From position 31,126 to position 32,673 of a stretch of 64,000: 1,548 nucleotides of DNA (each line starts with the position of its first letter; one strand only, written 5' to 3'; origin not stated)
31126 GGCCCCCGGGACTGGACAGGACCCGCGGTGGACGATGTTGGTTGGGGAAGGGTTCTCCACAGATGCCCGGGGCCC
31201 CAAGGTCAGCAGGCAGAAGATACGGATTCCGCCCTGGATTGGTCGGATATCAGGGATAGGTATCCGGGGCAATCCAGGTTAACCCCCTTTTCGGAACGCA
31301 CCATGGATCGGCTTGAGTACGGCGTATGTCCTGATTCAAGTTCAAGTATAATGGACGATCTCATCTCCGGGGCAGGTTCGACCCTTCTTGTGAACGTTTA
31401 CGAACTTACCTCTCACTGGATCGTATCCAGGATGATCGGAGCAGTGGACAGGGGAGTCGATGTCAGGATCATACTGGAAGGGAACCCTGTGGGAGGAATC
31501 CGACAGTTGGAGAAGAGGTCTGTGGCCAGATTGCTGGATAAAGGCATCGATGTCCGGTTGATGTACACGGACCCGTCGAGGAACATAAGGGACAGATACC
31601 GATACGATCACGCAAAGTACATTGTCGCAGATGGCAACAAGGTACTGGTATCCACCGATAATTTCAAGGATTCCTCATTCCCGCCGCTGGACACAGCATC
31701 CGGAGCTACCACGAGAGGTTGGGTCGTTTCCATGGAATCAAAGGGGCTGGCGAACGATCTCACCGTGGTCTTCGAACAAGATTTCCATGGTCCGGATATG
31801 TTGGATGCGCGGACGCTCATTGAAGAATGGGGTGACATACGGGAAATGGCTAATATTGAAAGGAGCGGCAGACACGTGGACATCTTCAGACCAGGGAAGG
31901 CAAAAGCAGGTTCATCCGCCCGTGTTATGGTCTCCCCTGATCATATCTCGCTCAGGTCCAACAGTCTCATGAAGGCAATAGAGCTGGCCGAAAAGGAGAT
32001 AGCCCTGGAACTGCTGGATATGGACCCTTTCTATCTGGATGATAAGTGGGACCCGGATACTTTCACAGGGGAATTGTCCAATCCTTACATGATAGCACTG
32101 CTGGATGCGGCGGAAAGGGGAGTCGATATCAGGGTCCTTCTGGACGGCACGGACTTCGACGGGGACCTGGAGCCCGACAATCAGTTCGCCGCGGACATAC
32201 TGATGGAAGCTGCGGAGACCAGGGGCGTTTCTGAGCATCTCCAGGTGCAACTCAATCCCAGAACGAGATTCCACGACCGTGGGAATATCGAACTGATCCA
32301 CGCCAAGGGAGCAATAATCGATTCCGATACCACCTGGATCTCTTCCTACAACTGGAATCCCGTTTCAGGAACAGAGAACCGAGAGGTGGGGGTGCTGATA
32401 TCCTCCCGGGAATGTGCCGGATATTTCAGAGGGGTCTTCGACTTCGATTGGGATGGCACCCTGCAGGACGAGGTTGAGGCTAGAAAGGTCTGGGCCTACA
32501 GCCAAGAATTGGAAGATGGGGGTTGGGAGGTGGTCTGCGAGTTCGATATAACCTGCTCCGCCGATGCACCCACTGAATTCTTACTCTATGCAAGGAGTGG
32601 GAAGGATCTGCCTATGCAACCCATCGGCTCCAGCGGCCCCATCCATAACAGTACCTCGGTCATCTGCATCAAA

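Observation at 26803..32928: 2,000-aa exported protein combining three lamin-tail domains with a tandem-HKD (phospholipase D-fold) nuclease/phospholipase module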

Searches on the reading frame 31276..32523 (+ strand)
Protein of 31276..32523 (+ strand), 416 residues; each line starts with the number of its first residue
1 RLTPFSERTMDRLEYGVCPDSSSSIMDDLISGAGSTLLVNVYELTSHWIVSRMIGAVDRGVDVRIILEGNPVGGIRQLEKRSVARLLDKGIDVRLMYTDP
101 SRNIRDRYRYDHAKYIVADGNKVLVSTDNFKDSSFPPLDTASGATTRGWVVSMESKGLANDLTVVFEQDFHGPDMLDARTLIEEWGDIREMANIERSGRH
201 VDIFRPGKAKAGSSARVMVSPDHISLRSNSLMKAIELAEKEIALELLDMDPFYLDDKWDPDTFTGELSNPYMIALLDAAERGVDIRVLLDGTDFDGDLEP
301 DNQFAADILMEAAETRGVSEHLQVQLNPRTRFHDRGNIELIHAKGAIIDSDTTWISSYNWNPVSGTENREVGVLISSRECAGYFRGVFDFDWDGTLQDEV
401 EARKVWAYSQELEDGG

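Call 10: search_solved_structures(query=window:31276-32523:+, max_evalue=1, show_alignments=3)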
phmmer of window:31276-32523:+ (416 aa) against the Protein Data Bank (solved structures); distinct sequences matched with E-value up to 1: 2.
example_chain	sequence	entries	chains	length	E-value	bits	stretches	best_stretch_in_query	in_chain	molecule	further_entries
7e0m_A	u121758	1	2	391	4.9e-05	25.8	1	319-393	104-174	Phospholipase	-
1byr_A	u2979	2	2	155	0.0017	20.8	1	14-71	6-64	PROTEIN (ENDONUCLEASE)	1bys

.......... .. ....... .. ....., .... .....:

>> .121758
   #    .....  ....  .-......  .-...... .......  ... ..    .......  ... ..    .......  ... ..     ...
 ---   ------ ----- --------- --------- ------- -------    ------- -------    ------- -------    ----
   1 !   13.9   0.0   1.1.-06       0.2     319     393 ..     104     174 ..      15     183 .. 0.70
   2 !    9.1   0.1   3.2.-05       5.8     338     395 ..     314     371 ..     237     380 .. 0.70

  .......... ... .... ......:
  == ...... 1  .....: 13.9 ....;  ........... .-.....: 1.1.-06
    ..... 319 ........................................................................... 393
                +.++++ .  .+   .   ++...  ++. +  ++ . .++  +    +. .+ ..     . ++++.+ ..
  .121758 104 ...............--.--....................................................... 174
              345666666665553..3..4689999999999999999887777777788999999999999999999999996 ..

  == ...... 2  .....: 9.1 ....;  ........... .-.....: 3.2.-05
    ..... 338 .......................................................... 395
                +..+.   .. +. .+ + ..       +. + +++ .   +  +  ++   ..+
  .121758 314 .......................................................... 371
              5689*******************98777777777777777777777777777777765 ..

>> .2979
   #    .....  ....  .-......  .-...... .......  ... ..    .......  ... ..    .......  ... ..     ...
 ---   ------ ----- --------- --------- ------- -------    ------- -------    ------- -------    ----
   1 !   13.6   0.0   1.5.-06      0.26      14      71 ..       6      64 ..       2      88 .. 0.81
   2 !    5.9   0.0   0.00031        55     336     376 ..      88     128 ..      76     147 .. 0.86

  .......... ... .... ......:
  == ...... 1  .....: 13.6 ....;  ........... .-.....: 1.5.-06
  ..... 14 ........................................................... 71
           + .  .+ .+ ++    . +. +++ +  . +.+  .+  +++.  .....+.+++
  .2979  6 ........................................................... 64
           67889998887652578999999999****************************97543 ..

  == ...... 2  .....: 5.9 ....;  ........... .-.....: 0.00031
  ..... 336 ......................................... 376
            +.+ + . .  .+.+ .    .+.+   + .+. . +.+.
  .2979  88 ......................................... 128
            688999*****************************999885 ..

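Call 11: search_protein_families(library=ncbifam, proteins=[window:31276-32523:+], max_evalue=0.1)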
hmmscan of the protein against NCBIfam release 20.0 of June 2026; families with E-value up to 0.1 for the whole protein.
window:31276-32523:+ (416 aa): 6 families
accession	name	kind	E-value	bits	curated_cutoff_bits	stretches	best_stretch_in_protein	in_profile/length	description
NF038319.1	DISARM_DrmC_I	equivalog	8.1e-22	77.9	133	2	24-133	97-206/236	DISARM system phospholipase D-like protein DrmC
NF008427.0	PRK11263.1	equivalog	1.6e-07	30.7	281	3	274-380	239-328/409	cardiolipin synthase ClsB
NF010492.0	PRK13912.1-3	equivalog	2.3e-06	27.3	297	1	27-135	40-145/178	nuclease NucT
TIGR04265.1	bac_cardiolipin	equivalog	3.5e-05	23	290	1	49-171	161-278/483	cardiolipin synthase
NF010490.0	PRK13912.1-1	equivalog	0.00042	20.4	211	0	22-68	31-77/159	nuclease NucT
NF010491.0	PRK13912.1-2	equivalog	0.0035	17.1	225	0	30-135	45-147/180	nuclease NucT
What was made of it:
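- On Cardiolipin synthase (ClsA/ClsB): ClsB 30.7 bits against 281; bac_cardiolipin 23 bits against 290 (call 11).
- Weak ClsB and cardiolipin-synthase model hits exist (call 11). The Cls models score about ten times below their cutoffs (30.7 against 281, and 23 against 290; call 11).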

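Call 15: find_homologous_proteins(query=window:31276-32523:+, max_evalue=0.001)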
Query window:31276-32523:+ (416 aa): 584 proteins with E <= 0.001 among 8000 candidates; the best 120 are listed.
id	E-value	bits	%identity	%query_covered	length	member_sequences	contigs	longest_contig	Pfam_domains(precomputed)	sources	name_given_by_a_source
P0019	8.2e-105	369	46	100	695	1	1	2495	PF13091.13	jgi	jgi:phosphatidylserine/phosphatidylglycerophosphate/cardiolipin synthase-like enzyme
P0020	6.3e-100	353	46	95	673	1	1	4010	PF13091.13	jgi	-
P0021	1.1e-53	201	33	93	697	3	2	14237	PF00932.26,PF13091.13,PF00614.29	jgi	-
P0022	1.9e-51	194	39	90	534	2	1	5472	PF13091.13,PF00614.29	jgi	jgi:phosphatidylserine/phosphatidylglycerophosphate/cardiolipin synthase-like enzyme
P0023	3.7e-51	193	36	94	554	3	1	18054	PF13091.13,PF11495.15,PF00614.29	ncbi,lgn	-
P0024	3.0e-50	190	34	95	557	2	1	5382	PF13091.13,PF11495.15,PF00614.29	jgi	jgi:phosphatidylserine/phosphatidylglycerophosphate/cardiolipin synthase-like enzyme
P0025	4.5e-50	189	34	95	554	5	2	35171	PF13091.13,PF11495.15,PF00614.29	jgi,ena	-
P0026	6.5e-50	189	37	90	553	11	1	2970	PF13091.13,PF00614.29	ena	-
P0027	7.6e-50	188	36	91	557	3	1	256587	PF13091.13,PF00614.29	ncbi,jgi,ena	ncbi:MAG: phospholipase D-like domain-containing protein [Methanoregula sp.]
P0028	1.1e-49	188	34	94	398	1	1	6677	PF13091.13,PF00614.29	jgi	jgi:phosphatidylserine/phosphatidylglycerophosphate/cardiolipin synthase-like enzyme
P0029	1.2e-49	188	34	94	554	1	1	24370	PF13091.13,PF00614.29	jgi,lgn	jgi:phosphatidylserine/phosphatidylglycerophosphate/cardiolipin synthase-like enzyme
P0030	1.3e-49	188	35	95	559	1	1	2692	PF13091.13,PF11495.15,PF00614.29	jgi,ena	-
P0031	1.5e-49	187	36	92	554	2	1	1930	PF13091.13,PF11495.15,PF00614.29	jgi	jgi:cardiolipin synthase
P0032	1.6e-49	187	36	92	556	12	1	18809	PF13091.13,PF11495.15,PF00614.29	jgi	jgi:cardiolipin synthase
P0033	2.0e-49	187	37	90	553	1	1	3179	PF13091.13,PF00614.29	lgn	-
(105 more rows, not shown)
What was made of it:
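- JGI auto-annotations of relatives read 'cardiolipin synthase-like' (call 15).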

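Call 27: predict_structure(alignment_id=A2)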
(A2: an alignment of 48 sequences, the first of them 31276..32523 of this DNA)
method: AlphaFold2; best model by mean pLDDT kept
length: 416 residues; sequences in the alignment: 48
mean_pLDDT: 88.8   pTM: 0.89
mean pLDDT of the five models: 88.8, 88.6, 88.2, 87.5, 86.9
residues with pLDDT >= 90: 287; 70-90: 78; 50-70: 36; < 50: 15
segments of 3 or more residues with pLDDT < 50: 195-197, 402-406
pLDDT, mean of each block of 10 residues (from residue 1): 93 96 97 98 95 98 96 89 96 93 83 97 97 87 81 98 98 94 79 50 88 94 86 97 96 63 70 97 98 88 95 97 93 80 95 96 92 98 96 72 52 55
secondary structure, 60 per line:
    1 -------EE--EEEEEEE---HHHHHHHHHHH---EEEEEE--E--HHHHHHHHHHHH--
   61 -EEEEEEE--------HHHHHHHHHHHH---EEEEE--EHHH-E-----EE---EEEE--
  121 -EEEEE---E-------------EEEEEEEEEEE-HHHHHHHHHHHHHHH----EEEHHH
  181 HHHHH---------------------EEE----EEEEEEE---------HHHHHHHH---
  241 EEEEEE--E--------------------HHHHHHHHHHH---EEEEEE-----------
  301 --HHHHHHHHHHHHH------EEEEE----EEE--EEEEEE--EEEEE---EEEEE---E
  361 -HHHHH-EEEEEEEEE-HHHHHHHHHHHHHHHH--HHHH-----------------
elements in order: E12-18 H22-32 E36-41 H47-58 E62-68 H77-88 E92-96 E115-118 E122-126 E144-154 H156-170 E175-177 H178-185 E207-209 E214-220 H230-237 E241-246 H270-280 E284-289 H303-315 E322-326 E331-333 E336-341 E344-348 E352-356 H362-366 E368-376 H378-393 H396-399
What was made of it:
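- The confident bilobal model has pLDDT 88.8 and pTM 0.89 (call 27).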

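Call 51: search_protein_families(library=padloc, proteins=[window:31276-32523:+], max_evalue=0.01)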
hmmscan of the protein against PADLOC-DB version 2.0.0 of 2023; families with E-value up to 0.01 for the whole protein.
window:31276-32523:+ (416 aa): 18 families
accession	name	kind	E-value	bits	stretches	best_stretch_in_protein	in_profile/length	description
PDLC02597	DrmC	-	2.3e-17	61.7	2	272-386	126-230/242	DrmC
PDLC02614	DrmC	-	3.6e-17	60.6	2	20-131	20-121/153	DrmC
PDLC02588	DrmC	-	1.7e-15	55.4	2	24-134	107-216/256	DrmC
PDLC02607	DrmC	-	1.6e-13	48.6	2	23-133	112-225/265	DrmC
PDLC02595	DrmC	-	3.3e-13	48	1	23-131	118-229/269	DrmC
PDLC02602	DrmC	-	5.1e-13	46.8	2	22-133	107-220/381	DrmC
PDLC02606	DrmC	-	1.3e-12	45.9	2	271-377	63-159/182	DrmC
PDLC02585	DrmC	-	2.2e-12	45.1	2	274-378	137-231/253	DrmC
PDLC02589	DrmC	-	2.3e-11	41.3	2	273-386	141-248/264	DrmC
PDLC02605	DrmC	-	1.2e-09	36.2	1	274-381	147-249/270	DrmC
PDLC03922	MkoB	-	7.3e-09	33.4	1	50-381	343-592/610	-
PDLC02609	DrmC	-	8.5e-09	33.7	1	274-380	128-221/241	DrmC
PDLC02612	DrmC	-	1.6e-08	32.3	1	29-134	100-197/235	DrmC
PDLC02587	DrmC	-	2.1e-07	28.2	1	326-388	190-252/267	DrmC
PDLC02616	DrmC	-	2.8e-07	28.4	0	341-387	165-211/224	DrmC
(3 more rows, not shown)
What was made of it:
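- The best NCBIfam and PADLOC hits are DrmC models (77.9 bits, and E 2e-17; calls 11, 51).
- Tried and rejected: DrmC/DISARM (calls 11, 51).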

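Call 60: search_solved_structures(query=A2, max_evalue=0.01, show_alignments=2)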
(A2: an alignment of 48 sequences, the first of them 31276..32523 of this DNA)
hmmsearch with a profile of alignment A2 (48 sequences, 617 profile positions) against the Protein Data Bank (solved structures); distinct sequences matched with E-value up to 0.01: 27.
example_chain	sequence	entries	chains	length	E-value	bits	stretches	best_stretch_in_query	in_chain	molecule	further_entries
7e0m_A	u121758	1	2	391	2.3e-26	95.3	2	314-574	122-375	Phospholipase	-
1byr_A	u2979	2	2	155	8e-15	57.1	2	217-275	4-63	PROTEIN (ENDONUCLEASE)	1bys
4ggj_A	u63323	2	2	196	5e-13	51.2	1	500-568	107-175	Mitochondrial cardiolipin hydrolase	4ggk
9lkx_K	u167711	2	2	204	1.2e-10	43.4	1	502-569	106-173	Mitochondrial cardiolipin hydrolase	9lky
8v05_A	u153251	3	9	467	8e-10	40.6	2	258-470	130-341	5'-3' exonuclease PLD3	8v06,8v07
30ie_B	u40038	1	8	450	2.3e-09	39.1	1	286-378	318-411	Virion nicking-joining enzyme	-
6ehi_A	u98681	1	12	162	3.1e-09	38.7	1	219-272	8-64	Nuclease NucT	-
4gel_A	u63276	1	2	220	1.6e-08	36.3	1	231-310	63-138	Mitochondrial cardiolipin hydrolase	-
4h4a_A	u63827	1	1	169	1.7e-08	36.2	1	233-310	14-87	Mitochondrial cardiolipin hydrolase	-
9fiz_A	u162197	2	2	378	2e-08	36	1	415-573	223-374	Envelope phospholipase OPG057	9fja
4gen_A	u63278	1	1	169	2.4e-08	35.7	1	233-310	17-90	Mitochondrial cardiolipin hydrolase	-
4gem_A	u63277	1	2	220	2.8e-08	35.5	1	231-305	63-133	Mitochondrial cardiolipin hydrolase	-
8q1k_A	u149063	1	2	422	3.7e-08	35.1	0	501-567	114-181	5'-3' exonuclease PLD3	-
9vbg_A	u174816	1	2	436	3.9e-08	35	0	501-567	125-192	5'-3' exonuclease PLD3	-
8q1x_A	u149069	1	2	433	4.1e-08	35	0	501-567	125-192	5'-3' exonuclease PLD3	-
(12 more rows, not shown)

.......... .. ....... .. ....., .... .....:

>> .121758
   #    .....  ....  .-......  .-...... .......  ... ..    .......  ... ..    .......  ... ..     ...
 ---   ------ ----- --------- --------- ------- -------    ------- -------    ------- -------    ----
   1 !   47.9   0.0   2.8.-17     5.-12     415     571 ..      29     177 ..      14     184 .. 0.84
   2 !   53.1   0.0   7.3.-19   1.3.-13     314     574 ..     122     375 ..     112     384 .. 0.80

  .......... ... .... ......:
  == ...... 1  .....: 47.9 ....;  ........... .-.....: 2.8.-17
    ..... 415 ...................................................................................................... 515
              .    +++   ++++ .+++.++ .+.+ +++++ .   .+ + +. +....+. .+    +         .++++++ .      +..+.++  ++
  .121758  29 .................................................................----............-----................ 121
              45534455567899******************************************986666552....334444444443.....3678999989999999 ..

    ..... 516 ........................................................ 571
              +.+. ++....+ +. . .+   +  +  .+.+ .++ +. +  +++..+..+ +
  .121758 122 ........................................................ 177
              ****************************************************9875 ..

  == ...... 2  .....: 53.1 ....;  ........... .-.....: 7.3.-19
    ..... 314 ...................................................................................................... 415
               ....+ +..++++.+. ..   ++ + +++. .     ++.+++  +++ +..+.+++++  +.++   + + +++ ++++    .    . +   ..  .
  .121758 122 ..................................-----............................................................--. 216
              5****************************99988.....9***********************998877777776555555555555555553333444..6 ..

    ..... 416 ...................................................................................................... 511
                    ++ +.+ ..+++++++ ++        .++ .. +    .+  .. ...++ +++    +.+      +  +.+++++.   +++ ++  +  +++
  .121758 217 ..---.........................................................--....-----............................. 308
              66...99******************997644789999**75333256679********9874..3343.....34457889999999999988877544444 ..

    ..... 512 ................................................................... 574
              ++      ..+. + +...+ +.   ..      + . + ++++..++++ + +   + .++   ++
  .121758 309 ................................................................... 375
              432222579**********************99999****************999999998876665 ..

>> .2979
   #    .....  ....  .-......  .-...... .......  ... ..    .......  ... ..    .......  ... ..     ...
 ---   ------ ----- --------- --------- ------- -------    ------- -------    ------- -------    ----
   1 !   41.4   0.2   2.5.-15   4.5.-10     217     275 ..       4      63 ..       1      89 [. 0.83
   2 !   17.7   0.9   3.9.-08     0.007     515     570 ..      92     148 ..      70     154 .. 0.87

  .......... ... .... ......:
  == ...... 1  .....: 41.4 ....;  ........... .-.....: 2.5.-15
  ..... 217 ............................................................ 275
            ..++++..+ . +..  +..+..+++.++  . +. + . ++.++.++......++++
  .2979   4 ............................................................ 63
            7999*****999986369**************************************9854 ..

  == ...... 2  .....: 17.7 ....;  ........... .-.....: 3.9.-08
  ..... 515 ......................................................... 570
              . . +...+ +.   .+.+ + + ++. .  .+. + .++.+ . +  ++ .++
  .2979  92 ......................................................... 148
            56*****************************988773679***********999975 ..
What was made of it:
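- Profile against PDB sequences (call 60): SpPLD 2e-26, Nuc 8e-15, Zucchini 5e-13, PLD3 8e-10, poxvirus nicking-joining enzyme 2e-9, NucT 3e-9.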

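Call 64: fold_search(model_id=the predicted structure, library=pdb)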
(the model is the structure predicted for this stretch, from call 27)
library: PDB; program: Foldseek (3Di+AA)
matches with E <= 10: 1176; with E <= 0.001: 129
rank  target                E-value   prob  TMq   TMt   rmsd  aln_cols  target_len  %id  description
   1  7e0m_A                6.1e-23  1.00  0.62  0.66  10.0       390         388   16  Crystal structure of phospholipase D (released 2021-12-22)
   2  7e0m_B                2.4e-22  1.00  0.61  0.66  10.3       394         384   16  Crystal structure of phospholipase D (released 2021-12-22)
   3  9vbg_A                3.6e-21  1.00  0.61  0.61  10.2       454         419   18  Cryo-EM structure of human PLD3 apo form (released 2025-12-24)
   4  8q1x_B                7.9e-21  1.00  0.63  0.62  10.4       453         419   18  Structural analysis of PLD3 reveals insights into the mechanism of lysosomal 5' exonuclease-mediated nucleic acid degr (released 2023-12-06)
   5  8v07_B                8.9e-21  1.00  0.63  0.64  10.4       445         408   18  Crystal structure of mouse PLD3 co-crystallized with 5'Pi-ssDNA for 30 days (released 2024-03-13)
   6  8q1x_A                1.4e-20  1.00  0.63  0.63  10.3       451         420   18  Structural analysis of PLD3 reveals insights into the mechanism of lysosomal 5' exonuclease-mediated nucleic acid degr (released 2023-12-06)
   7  8v5t_A                1.5e-20  1.00  0.66  0.66   9.9       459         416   18  Crystal structure of Alzheimers disease phospholipase D3 (released 2024-10-09)
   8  8s86_A                1.7e-20  1.00  0.60  0.63  10.8       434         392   18  human PLD3 homodimer structure (released 2024-05-15)
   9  8q1k_A                2.3e-20  1.00  0.63  0.62  10.3       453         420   18  Structural analysis of PLD3 reveals insights into the mechanism of lysosomal 5' exonuclease-mediated nucleic acid degr (released 2023-12-06)
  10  8v07_A                3.1e-20  1.00  0.62  0.63  10.7       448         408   17  Crystal structure of mouse PLD3 co-crystallized with 5'Pi-ssDNA for 30 days (released 2024-03-13)
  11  8v07_D                5.1e-20  1.00  0.62  0.63  10.7       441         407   19  Crystal structure of mouse PLD3 co-crystallized with 5'Pi-ssDNA for 30 days (released 2024-03-13)
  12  8v06_A                7.7e-20  1.00  0.61  0.62   9.9       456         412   17  Crystal structure of mouse PLD3 co-crystallized with 5'Pi-ssDNA for 9 days (released 2024-03-13)
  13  8v07_C                1.2e-19  1.00  0.62  0.63  10.2       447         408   18  Crystal structure of mouse PLD3 co-crystallized with 5'Pi-ssDNA for 30 days (released 2024-03-13)
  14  8q1k_B                1.2e-19  1.00  0.62  0.62  10.4       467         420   19  Structural analysis of PLD3 reveals insights into the mechanism of lysosomal 5' exonuclease-mediated nucleic acid degr (released 2023-12-06)
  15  8v06_C                1.7e-19  1.00  0.61  0.62  10.4       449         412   18  Crystal structure of mouse PLD3 co-crystallized with 5'Pi-ssDNA for 9 days (released 2024-03-13)
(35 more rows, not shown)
